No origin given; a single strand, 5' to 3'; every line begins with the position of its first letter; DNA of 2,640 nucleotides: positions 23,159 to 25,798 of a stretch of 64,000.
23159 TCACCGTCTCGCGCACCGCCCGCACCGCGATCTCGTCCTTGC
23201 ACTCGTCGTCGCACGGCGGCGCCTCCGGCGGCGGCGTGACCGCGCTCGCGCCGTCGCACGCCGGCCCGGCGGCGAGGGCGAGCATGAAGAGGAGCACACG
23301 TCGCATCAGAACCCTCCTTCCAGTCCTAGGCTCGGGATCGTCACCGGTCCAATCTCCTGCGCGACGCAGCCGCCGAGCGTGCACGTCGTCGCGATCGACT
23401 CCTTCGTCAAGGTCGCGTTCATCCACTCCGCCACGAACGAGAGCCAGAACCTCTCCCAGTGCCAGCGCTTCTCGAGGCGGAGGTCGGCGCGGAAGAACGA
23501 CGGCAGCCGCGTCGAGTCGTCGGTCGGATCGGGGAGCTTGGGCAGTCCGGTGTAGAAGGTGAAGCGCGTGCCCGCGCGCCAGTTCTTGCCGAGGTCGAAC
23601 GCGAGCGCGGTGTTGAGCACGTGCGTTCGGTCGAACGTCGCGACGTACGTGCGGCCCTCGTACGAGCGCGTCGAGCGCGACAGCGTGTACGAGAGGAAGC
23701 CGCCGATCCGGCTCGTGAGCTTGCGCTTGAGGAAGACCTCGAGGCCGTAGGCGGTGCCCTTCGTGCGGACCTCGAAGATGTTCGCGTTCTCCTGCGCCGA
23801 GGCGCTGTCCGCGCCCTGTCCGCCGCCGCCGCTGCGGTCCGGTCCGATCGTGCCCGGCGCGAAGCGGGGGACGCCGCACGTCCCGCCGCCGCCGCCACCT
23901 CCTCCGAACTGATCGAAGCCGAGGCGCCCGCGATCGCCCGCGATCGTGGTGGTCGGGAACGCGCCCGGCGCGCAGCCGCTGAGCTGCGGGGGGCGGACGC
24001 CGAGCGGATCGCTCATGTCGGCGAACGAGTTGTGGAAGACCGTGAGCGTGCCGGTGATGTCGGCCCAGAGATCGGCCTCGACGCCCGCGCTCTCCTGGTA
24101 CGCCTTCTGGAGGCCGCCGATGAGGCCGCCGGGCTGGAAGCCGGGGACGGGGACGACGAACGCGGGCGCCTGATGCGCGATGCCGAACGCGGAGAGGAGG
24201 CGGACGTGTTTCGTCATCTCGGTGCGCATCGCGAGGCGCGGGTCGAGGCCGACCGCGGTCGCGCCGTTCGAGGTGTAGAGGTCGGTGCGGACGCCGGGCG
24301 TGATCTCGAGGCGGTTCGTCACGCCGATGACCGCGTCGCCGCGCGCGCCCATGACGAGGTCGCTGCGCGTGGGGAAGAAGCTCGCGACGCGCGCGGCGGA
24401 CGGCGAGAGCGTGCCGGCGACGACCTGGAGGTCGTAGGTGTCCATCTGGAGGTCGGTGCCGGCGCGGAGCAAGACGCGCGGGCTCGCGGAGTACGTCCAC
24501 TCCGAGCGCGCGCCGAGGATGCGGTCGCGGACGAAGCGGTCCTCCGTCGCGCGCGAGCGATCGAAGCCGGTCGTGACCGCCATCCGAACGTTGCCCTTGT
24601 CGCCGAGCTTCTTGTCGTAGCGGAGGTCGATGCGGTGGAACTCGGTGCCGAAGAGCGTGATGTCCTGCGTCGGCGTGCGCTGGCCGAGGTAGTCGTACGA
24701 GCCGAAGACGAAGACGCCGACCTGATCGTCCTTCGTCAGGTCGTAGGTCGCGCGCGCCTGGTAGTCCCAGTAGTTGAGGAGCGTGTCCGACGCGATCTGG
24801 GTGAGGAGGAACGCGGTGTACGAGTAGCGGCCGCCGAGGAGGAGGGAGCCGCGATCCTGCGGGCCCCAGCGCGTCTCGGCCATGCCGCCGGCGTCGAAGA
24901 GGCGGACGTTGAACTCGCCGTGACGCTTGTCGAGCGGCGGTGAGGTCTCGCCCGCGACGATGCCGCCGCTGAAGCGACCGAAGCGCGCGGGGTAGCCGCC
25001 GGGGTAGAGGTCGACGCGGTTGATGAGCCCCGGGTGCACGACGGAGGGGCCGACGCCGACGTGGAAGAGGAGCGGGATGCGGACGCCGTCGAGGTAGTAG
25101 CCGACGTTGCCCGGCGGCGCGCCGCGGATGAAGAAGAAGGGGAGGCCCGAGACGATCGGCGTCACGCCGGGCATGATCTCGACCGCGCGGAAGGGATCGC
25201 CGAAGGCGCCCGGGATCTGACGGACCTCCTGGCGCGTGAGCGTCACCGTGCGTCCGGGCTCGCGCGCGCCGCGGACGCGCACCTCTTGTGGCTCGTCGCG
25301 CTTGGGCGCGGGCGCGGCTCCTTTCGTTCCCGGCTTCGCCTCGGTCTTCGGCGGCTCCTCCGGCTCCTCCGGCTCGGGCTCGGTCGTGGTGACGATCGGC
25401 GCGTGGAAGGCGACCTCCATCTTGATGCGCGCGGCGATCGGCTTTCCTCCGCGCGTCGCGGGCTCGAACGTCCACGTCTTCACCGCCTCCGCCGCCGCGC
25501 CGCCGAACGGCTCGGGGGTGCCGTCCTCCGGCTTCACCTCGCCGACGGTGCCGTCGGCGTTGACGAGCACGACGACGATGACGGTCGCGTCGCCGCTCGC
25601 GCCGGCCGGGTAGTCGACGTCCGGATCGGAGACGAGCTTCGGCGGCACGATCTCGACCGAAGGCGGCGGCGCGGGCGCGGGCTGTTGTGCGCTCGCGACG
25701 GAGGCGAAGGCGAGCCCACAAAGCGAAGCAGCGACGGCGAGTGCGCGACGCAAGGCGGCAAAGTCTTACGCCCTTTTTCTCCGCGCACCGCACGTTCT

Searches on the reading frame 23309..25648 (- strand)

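Call 32: search_protein_families(library=pfam, max_evalue=0.001, proteins=[window:23309-25648:-])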
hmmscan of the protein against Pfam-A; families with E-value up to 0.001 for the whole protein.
seq(780 aa): 2 families
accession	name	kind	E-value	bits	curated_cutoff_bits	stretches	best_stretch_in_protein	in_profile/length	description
PF03544.19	TonB_C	-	7.7e-09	36.3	24.6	1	21-82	16-78/79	Gram-negative bacterial TonB protein C-terminal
PF07715.20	Plug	-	5.5e-07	30.5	23.9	1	131-229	6-105/107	TonB-dependent Receptor Plug Domain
